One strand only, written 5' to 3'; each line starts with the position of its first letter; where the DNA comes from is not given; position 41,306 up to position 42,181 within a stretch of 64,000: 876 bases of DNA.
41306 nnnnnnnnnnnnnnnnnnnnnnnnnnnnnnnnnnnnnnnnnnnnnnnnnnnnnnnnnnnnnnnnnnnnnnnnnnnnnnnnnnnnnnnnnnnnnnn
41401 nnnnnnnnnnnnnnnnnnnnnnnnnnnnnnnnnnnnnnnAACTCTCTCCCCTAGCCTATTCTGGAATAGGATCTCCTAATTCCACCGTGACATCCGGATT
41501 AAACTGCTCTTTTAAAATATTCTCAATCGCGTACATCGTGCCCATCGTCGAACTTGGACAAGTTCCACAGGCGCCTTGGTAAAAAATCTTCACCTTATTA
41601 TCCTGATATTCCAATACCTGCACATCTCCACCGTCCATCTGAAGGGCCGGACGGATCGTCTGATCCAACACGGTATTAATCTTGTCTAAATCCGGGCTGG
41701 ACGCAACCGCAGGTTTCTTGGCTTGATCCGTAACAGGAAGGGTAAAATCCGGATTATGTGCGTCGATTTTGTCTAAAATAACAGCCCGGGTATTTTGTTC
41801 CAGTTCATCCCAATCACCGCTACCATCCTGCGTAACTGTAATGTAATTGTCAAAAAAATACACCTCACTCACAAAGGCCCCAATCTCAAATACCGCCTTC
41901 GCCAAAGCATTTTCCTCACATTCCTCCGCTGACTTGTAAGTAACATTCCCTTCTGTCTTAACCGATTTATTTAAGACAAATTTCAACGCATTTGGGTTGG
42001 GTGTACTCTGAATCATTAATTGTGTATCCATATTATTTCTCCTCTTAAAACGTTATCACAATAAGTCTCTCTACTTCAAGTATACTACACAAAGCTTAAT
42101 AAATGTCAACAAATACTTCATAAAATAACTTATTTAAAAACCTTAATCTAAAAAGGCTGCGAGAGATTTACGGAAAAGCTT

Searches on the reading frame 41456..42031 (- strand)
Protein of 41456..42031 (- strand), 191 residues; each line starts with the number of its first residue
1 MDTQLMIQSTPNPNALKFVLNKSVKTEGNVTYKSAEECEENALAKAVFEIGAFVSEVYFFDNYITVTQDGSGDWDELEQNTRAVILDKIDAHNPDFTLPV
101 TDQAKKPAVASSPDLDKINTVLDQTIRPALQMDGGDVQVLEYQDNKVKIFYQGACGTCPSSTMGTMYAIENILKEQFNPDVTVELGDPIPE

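Call 56: search_protein_families(library=pfam, proteins=[window:41456-42031:-], max_evalue=0.01)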
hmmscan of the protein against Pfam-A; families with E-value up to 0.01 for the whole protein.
window:41456-42031:- (191 aa): 2 families
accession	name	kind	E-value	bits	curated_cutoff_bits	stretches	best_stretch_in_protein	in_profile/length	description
PF01106.22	NifU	-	4.1e-23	81.7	27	1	118-184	1-67/67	NifU-like domain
PF08712.16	Nfu_N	-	7.3e-22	77.6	27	1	7-89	3-85/88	Scaffold protein Nfu/NifU N terminal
